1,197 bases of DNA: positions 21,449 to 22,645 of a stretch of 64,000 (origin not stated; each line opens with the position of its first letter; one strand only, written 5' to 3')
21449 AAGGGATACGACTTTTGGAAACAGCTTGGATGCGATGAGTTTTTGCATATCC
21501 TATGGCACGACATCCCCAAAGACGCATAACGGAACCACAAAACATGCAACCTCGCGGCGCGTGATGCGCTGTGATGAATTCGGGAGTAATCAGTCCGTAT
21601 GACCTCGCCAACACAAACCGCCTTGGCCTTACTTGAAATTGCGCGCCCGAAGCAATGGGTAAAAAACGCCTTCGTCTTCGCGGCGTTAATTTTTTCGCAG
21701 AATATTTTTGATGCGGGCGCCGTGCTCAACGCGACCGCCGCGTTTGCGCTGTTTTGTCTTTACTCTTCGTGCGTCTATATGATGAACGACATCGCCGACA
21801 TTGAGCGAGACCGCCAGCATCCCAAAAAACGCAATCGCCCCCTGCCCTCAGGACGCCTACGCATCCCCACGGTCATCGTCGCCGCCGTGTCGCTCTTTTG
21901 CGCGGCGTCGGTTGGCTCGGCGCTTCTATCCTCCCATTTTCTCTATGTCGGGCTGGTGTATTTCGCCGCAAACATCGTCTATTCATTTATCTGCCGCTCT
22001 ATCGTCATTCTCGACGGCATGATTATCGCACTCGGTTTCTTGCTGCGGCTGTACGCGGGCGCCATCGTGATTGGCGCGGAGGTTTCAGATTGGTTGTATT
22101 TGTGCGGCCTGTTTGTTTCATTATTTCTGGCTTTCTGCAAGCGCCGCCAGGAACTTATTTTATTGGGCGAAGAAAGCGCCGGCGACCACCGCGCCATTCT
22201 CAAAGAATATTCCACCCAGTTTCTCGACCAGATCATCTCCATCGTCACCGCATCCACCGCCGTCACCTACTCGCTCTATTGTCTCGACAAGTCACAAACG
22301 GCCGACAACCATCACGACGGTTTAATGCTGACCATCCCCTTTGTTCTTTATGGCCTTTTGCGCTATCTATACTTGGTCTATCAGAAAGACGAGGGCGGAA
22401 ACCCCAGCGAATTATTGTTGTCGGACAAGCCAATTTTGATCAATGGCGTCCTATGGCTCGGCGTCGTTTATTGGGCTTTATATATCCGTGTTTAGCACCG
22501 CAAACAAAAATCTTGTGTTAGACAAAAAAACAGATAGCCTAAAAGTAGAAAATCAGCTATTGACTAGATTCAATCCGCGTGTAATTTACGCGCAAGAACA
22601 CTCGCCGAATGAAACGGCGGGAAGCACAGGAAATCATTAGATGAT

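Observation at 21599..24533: DPPR-synthase-like UbiA enzyme plus FAD oxidoreductase outside an actinobacterial context, in a genome window with two GT-C-like membrane proteins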

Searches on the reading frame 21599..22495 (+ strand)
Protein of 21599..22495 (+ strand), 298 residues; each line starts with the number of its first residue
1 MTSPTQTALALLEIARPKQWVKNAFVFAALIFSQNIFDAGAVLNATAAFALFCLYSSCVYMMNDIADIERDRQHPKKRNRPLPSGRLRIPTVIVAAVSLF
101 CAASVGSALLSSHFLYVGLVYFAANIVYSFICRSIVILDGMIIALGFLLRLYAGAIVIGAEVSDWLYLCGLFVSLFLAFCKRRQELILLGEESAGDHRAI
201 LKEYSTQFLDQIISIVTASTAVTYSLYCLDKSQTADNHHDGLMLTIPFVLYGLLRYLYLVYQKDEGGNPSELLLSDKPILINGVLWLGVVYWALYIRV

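Call 3: search_protein_families(library=pfam, proteins=[window:21599-22495:+], max_evalue=0.01)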
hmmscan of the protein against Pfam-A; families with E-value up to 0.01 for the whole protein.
window:21599-22495:+ (298 aa): 1 family
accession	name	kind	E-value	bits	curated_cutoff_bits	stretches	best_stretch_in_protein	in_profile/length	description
PF01040.23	UbiA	-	2.8e-19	69.8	34.2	1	26-178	5-156/250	UbiA prenyltransferase family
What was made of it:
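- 21599..22495 (+): Polyprenyl-phosphate 5-phosphoribosyltransferase (PPPRS/DPPRS-type UbiA-superfamily enzyme), 298 aa. PF01040 (call 3).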

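Call 4: search_protein_families(library=ncbifam, proteins=[window:21599-22495:+], max_evalue=0.01)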
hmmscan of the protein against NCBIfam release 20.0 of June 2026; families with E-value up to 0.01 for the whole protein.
window:21599-22495:+ (298 aa): 18 families
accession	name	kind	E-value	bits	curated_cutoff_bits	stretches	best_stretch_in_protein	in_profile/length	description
NF008977.0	PRK12324.1-2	equivalog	2.6e-79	266.7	234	1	11-293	5-286/297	decaprenyl-phosphate phosphoribosyltransferase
NF008978.0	PRK12324.1-4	equivalog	3.1e-68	230.1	207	1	3-296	27-321/322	decaprenyl-phosphate phosphoribosyltransferase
NF006088.0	PRK08238.1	equivalog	5.9e-52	176.9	351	1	3-294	187-480/482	UbiA family prenyltransferase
NF008976.0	PRK12324.1-1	equivalog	1.4e-42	146.2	474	1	3-295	13-304/306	decaprenyl-phosphate phosphoribosyltransferase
NF009523.0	PRK12884.1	equivalog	6.3e-11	42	269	1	9-172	5-163/279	prenyltransferase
NF009521.0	PRK12882.1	equivalog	1.1e-07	31.4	296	1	7-204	4-194/280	geranylgeranylglycerol-phosphate geranylgeranyltransferase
TIGR01473.1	cyoE_ctaB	equivalog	1.6e-07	31.4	210.3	1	11-131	3-121/281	heme o synthase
NF045897.1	SCO3242_trans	equivalog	4.1e-06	26.6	260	1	45-110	34-95/287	SCO3242 family prenyltransferase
NF035940.1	prenyl_rel_EboC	equivalog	4.9e-06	26.2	250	1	46-168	43-162/292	UbiA-like protein EboC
TIGR01474.1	ubiA_proteo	equivalog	3.2e-05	23.6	275.45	1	55-147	55-144/282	4-hydroxybenzoate octaprenyltransferase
TIGR01475.1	ubiA_other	subfamily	6.1e-05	22.6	180.8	1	50-175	44-167/282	UbiA-like polyprenyltransferase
NF009522.0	PRK12883.1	equivalog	7.1e-05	22.4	353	1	10-175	5-168/279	geranylgeranylglycerol-phosphate geranylgeranyltransferase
NF009609.0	PRK13106.1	equivalog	0.00012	21.5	349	1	47-156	54-161/301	prenyltransferase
NF009516.0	PRK12875.1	equivalog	0.00013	21.2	205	1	6-123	15-141/292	prenyltransferase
NF005742.0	PRK07566.1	equivalog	0.001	18.2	313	1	7-159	27-184/315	chlorophyll synthase ChlG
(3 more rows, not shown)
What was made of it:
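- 21599..22495 (+): NF008977 and NF008978 score above their cut-offs (call 4).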

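Call 8: find_homologous_proteins(query=window:21599-22495:+, max_evalue=1e-10)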
Query window:21599-22495:+ (298 aa): 7570 proteins with E <= 1e-10 among 8000 candidates; the best 120 are listed.
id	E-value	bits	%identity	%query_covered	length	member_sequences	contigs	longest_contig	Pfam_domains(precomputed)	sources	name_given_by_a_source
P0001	1.4e-177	607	92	99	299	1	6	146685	PF01040.24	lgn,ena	-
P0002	9.1e-173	592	91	99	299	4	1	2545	PF01040.24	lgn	-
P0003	4.5e-164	563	85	100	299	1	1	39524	PF01040.24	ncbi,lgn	-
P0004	2.4e-143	495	76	99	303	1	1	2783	PF01040.24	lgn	-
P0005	4.5e-142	491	77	99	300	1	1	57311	PF01040.24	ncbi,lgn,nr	ncbi:MAG: decaprenyl-phosphate phosphoribosyltransferase [bacterium]|nr:decaprenyl-phosphate phospho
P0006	3.4e-122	426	65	99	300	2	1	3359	PF01040.24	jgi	-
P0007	8.8e-121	421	65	99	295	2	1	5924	PF01040.24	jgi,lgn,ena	-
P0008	2.2e-119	416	63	98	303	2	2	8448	PF01040.24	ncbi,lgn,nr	ncbi:MAG: decaprenyl-phosphate phosphoribosyltransferase [bacterium]|nr:decaprenyl-phosphate phospho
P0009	3.0e-119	416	66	96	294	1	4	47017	PF01040.24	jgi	jgi:4-hydroxybenzoate polyprenyltransferase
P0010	4.4e-119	416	61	97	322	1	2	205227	PF01040.24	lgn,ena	-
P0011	1.9e-117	410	63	97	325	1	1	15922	PF01040.24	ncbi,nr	ncbi:decaprenyl-phosphate phosphoribosyltransferase [bacterium]|nr:decaprenyl-phosphate phosphoribos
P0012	6.0e-117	409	64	98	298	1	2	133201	PF01040.24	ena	-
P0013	1.7e-116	407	62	97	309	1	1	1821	PF01040.24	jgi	jgi:4-hydroxybenzoate polyprenyltransferase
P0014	8.9e-116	405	59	97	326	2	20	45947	PF01040.24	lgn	-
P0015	9.9e-116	405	63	98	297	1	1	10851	PF01040.24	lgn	-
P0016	2.7e-115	403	63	99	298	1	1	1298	PF01040.24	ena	-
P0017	3.1e-115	403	62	99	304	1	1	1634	PF01040.24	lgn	-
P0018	1.7e-114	400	63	99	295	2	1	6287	PF01040.24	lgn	-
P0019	3.8e-114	399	63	99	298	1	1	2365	PF01040.24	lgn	-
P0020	4.6e-114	399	60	98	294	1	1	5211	PF01040.24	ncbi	-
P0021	8.4e-114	398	62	99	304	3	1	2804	PF01040.24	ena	-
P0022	1.1e-113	398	62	99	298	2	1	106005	PF01040.24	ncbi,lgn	-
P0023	9.3e-113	395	58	98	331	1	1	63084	PF01040.24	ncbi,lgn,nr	ncbi:MAG: UbiA family prenyltransferase [Candidatus Omnitrophica bacterium]|nr:UbiA family prenyltra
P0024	1.9e-112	394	60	98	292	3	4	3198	PF01040.24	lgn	-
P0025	2.6e-112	393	62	99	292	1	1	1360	PF01040.24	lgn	-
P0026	6.4e-112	392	58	99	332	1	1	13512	PF01040.24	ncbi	-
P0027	1.1e-111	391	61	99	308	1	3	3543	PF01040.24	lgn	-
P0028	3.2e-111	390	56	96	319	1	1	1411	PF01040.24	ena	-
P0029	6.3e-111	389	59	99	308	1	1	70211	PF01040.24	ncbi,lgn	-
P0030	1.0e-110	388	61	99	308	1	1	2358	PF01040.24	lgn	-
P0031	8.3e-110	385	61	97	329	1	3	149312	PF01040.24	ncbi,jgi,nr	ncbi:MAG: decaprenyl-phosphate phosphoribosyltransferase [Candidatus Omnitrophota bacterium]|jgi:4-h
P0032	3.3e-109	383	59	99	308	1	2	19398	PF01040.24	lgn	-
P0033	4.7e-109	383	55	97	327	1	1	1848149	PF01040.24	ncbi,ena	-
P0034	6.9e-109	382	59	99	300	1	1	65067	PF01040.24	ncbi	-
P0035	9.2e-109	382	57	99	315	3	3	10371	PF01040.24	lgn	-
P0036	1.1e-108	381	57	99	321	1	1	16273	PF01040.24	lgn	-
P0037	3.1e-108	380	57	99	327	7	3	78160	PF01040.24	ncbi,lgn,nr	ncbi:MAG: decaprenyl-phosphate phosphoribosyltransferase [Candidatus Omnitrophica bacterium]|nr:deca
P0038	3.2e-108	380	59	99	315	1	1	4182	PF01040.24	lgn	-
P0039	4.4e-108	379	58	99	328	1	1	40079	PF01040.24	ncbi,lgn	ncbi:MAG: decaprenyl-phosphate phosphoribosyltransferase [bacterium]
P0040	8.7e-108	378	61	99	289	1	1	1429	PF01040.24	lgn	-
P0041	7.8e-107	375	55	99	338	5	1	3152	PF01040.24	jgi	-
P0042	1.4e-106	374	56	97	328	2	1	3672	PF01040.24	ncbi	-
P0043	6.5e-106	372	58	99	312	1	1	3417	PF01040.24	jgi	jgi:4-hydroxybenzoate polyprenyltransferase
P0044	7.7e-105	369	60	97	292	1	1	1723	PF01040.24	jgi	-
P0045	3.3e-103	363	57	99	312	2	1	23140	PF01040.24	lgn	-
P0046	1.6e-101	358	55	99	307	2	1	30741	PF01040.24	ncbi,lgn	-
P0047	2.6e-99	351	58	94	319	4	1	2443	PF01040.24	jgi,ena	-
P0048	3.6e-99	350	58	98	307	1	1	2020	PF01040.24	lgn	-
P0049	7.3e-99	349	58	96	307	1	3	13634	PF01040.24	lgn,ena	-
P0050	2.2e-98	348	67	79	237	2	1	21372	PF01040.24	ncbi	-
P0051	3.2e-98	347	58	95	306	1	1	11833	PF01040.24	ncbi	ncbi:MAG: decaprenyl-phosphate phosphoribosyltransferase [bacterium]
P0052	5.9e-98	346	58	95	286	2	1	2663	PF01040.24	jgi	jgi:4-hydroxybenzoate polyprenyltransferase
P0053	3.4e-96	340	56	99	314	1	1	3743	PF01040.24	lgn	-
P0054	2.9e-90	321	54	97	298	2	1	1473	PF01040.24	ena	-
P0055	1.5e-87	312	53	99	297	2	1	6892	PF01040.24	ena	-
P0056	6.8e-87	310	54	98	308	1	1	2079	PF01040.24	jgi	jgi:4-hydroxybenzoate polyprenyltransferase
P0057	9.8e-87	309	50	98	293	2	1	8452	PF01040.24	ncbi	-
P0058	1.9e-86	308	63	76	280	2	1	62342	PF01040.24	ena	-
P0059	2.8e-86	308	50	97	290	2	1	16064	PF01040.24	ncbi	-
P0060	8.3e-86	306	54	94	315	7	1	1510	PF01040.24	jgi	jgi:4-hydroxybenzoate polyprenyltransferase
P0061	9.5e-86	306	53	93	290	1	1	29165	PF01040.24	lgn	-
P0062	1.3e-85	306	53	94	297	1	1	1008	PF01040.24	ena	-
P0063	3.9e-85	304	53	96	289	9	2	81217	PF01040.24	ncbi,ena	-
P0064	5.8e-85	304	51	94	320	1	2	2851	PF01040.24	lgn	-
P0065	6.8e-85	303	52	96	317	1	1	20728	PF01040.24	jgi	jgi:4-hydroxybenzoate polyprenyltransferase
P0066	1.5e-84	302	52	96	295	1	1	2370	PF01040.24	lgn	-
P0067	1.7e-84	302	53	96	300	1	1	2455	PF01040.24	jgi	jgi:4-hydroxybenzoate polyprenyltransferase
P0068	1.8e-84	302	52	91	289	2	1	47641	PF01040.24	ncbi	-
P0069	3.6e-84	301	51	96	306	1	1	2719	PF01040.24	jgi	jgi:4-hydroxybenzoate polyprenyltransferase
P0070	4.0e-84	301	51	99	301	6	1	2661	PF01040.24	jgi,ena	-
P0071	4.0e-84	301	51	98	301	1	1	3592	PF01040.24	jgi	jgi:4-hydroxybenzoate polyprenyltransferase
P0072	4.3e-84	301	51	93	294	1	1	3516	PF01040.24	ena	-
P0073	4.4e-84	301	52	96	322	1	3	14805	PF01040.24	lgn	-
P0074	4.6e-84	301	50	98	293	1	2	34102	PF01040.24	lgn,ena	-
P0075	7.7e-84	300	52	93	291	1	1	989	PF01040.24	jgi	jgi:4-hydroxybenzoate polyprenyltransferase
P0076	9.3e-84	300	51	95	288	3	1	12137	PF01040.24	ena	-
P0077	1.1e-83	299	53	94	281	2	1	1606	PF01040.24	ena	-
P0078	1.5e-83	299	51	96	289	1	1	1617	PF01040.24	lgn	-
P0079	1.5e-83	299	51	99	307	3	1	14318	PF01040.24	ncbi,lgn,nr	ncbi:MAG: decaprenyl-phosphate phosphoribosyltransferase [Ardenticatenia bacterium]|nr:MAG: decapren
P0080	1.9e-83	299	52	96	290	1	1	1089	PF01040.24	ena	-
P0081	1.9e-83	299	51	94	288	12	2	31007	PF01040.24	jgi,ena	jgi:4-hydroxybenzoate polyprenyltransferase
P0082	2.0e-83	299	51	96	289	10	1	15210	PF01040.24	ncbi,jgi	-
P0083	2.5e-83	298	52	96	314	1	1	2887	PF01040.24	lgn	-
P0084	2.6e-83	298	50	96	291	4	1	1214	PF01040.24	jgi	-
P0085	3.3e-83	298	50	92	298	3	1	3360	PF01040.24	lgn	-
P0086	3.5e-83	298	51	98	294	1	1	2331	PF01040.24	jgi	jgi:4-hydroxybenzoate polyprenyltransferase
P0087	3.7e-83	298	51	99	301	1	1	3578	PF01040.24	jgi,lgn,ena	-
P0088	3.9e-83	298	53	96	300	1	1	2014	PF01040.24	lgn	-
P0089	4.6e-83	297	52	96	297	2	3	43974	PF01040.24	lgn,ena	-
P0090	5.1e-83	297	52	93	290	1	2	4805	PF01040.24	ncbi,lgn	ncbi:MAG: decaprenyl-phosphate phosphoribosyltransferase [bacterium]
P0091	5.8e-83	297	48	96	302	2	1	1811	PF01040.24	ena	-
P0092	6.2e-83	297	52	97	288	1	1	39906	PF01040.24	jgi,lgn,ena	-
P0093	6.8e-83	297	49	98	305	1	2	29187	PF01040.24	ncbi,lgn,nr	ncbi:MAG: decaprenyl-phosphate phosphoribosyltransferase [Deltaproteobacteria bacterium]|nr:decapren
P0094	7.7e-83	297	49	95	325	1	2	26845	PF01040.24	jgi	jgi:4-hydroxybenzoate polyprenyltransferase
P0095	8.0e-83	297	51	93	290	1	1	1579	PF01040.24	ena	-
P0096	8.0e-83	297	51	91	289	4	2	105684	PF01040.24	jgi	-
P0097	8.2e-83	296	54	93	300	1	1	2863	PF01040.24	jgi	-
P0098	9.0e-83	296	50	96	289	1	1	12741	PF01040.24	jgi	jgi:4-hydroxybenzoate polyprenyltransferase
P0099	9.4e-83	296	48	100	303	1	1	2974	PF01040.24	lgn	-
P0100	9.5e-83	296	51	94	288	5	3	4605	PF01040.24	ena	-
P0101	9.7e-83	296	50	96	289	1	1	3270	PF01040.24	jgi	jgi:4-hydroxybenzoate polyprenyltransferase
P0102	1.3e-82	296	50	99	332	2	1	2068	PF01040.24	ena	-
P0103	1.4e-82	296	52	93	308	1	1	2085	PF01040.24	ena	-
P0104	1.5e-82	296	51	96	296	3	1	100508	PF01040.24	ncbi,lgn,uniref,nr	ncbi:decaprenyl-phosphate phosphoribosyltransferase [candidate division KSB3 bacterium]|uniref:Decap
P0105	1.5e-82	296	52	93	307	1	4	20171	PF01040.24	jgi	jgi:4-hydroxybenzoate polyprenyltransferase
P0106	1.5e-82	296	50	96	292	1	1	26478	PF01040.24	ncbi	-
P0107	1.6e-82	296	49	97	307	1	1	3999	PF01040.24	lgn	-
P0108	1.7e-82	295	50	95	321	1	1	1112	PF01040.24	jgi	-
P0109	2.0e-82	295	49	96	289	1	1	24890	PF01040.24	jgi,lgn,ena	-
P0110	2.1e-82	295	52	95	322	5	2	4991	PF01040.24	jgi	jgi:4-hydroxybenzoate polyprenyltransferase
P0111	2.1e-82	295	51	97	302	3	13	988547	PF01040.24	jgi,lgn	jgi:4-hydroxybenzoate polyprenyltransferase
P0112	2.1e-82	295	50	96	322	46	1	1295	PF01040.24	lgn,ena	-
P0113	2.2e-82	295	48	99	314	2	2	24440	PF01040.24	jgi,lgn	jgi:4-hydroxybenzoate polyprenyltransferase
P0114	2.4e-82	295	49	97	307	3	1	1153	PF01040.24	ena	-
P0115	2.6e-82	295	50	96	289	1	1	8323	PF01040.24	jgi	jgi:4-hydroxybenzoate polyprenyltransferase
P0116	2.9e-82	295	52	93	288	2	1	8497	PF01040.24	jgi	jgi:4-hydroxybenzoate polyprenyltransferase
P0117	3.1e-82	295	50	98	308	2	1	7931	PF01040.24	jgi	-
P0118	3.5e-82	294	50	95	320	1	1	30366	PF01040.24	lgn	-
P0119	4.0e-82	294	52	94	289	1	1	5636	PF01040.24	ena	-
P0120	4.0e-82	294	48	95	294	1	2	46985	PF01040.24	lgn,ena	-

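Call 9: find_encoding_contigs(protein=P0001, flank=8000, max_places=2)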
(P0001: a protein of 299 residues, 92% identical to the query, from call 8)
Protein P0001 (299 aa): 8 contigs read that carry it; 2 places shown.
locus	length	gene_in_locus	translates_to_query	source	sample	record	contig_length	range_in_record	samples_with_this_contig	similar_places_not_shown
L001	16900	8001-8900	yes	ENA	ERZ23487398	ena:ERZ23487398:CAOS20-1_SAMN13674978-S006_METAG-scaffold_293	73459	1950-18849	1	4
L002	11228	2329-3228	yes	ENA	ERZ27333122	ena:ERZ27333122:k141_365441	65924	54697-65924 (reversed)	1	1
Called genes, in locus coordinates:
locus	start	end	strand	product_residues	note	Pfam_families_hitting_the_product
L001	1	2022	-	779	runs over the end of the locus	PF04453:LptD (weak)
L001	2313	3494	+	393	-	-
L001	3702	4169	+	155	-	PF06445:GyrI-like, PF14526:Cass2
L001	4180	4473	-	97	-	-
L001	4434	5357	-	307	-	PF07751:Abi_2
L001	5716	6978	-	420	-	PF01408:GFO_IDH_MocA, PF02894:GFO_IDH_MocA_C (weak), PF22725:GFO_IDH_MocA_C3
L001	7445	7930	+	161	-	PF00583:Acetyltransf_1, PF13673:Acetyltransf_10, PF13508:Acetyltransf_7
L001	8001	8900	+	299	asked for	PF01040:UbiA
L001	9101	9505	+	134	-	-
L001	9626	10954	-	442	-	PF00890:FAD_binding_2 (faint), PF01266:DAO, PF13450:NAD_binding_8, PF01593:Amino_oxidase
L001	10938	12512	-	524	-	PF00682:HMGL-like, PF22617:HCS_D2, PF08502:LeuA_dimer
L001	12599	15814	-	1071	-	PF00082:Peptidase_S8, PF02225:PA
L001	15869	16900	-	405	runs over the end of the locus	PF00696:AA_kinase, PF01842:ACT (weak), PF22468:ACT_9 (weak), PF13840:ACT_7, PF22468:ACT_9, PF01842:ACT (weak)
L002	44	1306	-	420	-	PF01408:GFO_IDH_MocA, PF02894:GFO_IDH_MocA_C (weak), PF22725:GFO_IDH_MocA_C3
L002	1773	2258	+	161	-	PF00583:Acetyltransf_1, PF13673:Acetyltransf_10, PF13508:Acetyltransf_7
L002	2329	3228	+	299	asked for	PF01040:UbiA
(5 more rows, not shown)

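Call 10: find_encoding_contigs(protein=P0005, flank=8000, max_places=2)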
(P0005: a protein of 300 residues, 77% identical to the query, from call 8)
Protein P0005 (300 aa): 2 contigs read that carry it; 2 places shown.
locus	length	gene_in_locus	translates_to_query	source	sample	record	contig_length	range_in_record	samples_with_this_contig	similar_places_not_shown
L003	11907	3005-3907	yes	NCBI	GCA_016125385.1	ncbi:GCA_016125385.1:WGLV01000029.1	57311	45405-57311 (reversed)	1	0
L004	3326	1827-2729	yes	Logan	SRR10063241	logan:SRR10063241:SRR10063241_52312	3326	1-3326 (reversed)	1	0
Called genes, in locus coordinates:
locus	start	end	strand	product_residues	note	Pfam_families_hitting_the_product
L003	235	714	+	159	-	PF06445:GyrI-like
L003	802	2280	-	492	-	PF01408:GFO_IDH_MocA, PF22725:GFO_IDH_MocA_C3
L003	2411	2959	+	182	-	PF00583:Acetyltransf_1, PF13673:Acetyltransf_10 (weak), PF13508:Acetyltransf_7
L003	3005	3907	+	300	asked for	PF01040:UbiA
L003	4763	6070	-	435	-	PF01266:DAO, PF01593:Amino_oxidase, PF13450:NAD_binding_8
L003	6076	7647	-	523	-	PF00682:HMGL-like, PF22617:HCS_D2, PF08502:LeuA_dimer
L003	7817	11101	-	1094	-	PF00082:Peptidase_S8, PF02225:PA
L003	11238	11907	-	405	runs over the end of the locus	PF00696:AA_kinase, PF22468:ACT_9, PF01842:ACT, PF13840:ACT_7, PF22468:ACT_9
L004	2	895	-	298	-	?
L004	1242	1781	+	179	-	PF00583:Acetyltransf_1, PF13673:Acetyltransf_10 (weak), PF13508:Acetyltransf_7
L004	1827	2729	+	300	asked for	PF01040:UbiA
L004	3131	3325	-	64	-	?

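Call 11: find_encoding_contigs(protein=P0010, flank=8000, max_places=2)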
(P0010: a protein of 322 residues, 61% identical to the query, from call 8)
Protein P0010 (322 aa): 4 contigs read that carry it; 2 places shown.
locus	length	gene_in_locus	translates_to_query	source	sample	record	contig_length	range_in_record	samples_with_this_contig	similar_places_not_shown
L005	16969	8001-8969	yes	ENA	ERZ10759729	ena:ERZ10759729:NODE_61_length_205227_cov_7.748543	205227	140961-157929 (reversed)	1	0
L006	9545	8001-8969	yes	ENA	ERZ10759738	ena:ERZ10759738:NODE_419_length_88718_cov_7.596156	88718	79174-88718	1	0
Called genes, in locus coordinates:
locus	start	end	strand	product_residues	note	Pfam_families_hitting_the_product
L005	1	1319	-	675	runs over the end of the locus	PF12228:DUF3604 (faint)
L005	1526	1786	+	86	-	-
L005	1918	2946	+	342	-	PF02885:Glycos_trans_3N, PF00591:Glycos_transf_3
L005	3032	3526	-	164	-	PF03330:DPBB_1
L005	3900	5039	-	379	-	PF00392:GntR, PF00532:Peripla_BP_1 (weak), PF13377:Peripla_BP_3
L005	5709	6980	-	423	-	PF01408:GFO_IDH_MocA, PF02894:GFO_IDH_MocA_C (weak), PF22725:GFO_IDH_MocA_C3 (weak)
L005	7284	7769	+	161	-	PF13302:Acetyltransf_3 (weak), PF00583:Acetyltransf_1, PF13673:Acetyltransf_10 (weak), PF13508:Acetyltransf_7, PF08445:FR47 (weak)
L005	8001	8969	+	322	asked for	PF01040:UbiA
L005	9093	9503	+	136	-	-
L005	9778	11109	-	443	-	PF01266:DAO, PF13450:NAD_binding_8, PF01593:Amino_oxidase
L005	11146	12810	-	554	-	PF00682:HMGL-like, PF22617:HCS_D2, PF08502:LeuA_dimer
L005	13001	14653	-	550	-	-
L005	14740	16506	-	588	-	PF12730:ABC2_membrane_4 (faint), PF12679:ABC2_membrane_2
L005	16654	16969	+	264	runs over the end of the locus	PF04893:Yip1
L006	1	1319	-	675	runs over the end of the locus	PF12228:DUF3604 (faint)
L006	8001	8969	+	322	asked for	PF01040:UbiA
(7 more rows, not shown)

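Call 12: find_encoding_contigs(protein=P0033, flank=8000, max_places=1)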
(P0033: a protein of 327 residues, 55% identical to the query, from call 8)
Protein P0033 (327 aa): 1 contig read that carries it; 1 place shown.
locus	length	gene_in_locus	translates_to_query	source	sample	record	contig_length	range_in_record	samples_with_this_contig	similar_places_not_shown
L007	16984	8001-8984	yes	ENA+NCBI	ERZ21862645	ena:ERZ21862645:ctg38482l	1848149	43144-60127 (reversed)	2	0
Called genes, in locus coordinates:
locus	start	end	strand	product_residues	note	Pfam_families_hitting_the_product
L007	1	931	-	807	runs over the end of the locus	PF02190:LON_substr_bdg, PF00004:AAA, PF07728:AAA_5 (weak), PF22667:Lon_lid, PF05362:Lon_C, PF13541:ChlI (weak)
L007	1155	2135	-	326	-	PF03255:ACCA, PF01039:Carboxyl_trans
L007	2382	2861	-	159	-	-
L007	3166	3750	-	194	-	-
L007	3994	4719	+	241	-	PF00702:Hydrolase, PF13419:HAD_2, PF13242:Hydrolase_like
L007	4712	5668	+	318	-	PF00892:EamA, PF03151:TPT (faint), PF00892:EamA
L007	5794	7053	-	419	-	PF01408:GFO_IDH_MocA, PF22725:GFO_IDH_MocA_C3 (weak)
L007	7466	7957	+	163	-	PF00583:Acetyltransf_1, PF13673:Acetyltransf_10 (faint), PF13508:Acetyltransf_7 (weak)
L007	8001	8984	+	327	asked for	PF01040:UbiA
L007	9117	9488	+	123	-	-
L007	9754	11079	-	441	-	PF01266:DAO, PF01593:Amino_oxidase, PF07992:Pyr_redox_2 (faint), PF13450:NAD_binding_8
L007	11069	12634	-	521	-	PF00682:HMGL-like, PF22617:HCS_D2, PF08502:LeuA_dimer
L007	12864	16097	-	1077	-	PF00082:Peptidase_S8, PF02225:PA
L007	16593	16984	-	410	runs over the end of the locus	PF00696:AA_kinase, PF01842:ACT, PF13291:ACT_4 (faint), PF22468:ACT_9 (weak), PF13840:ACT_7, PF01842:ACT (weak), PF22468:ACT_9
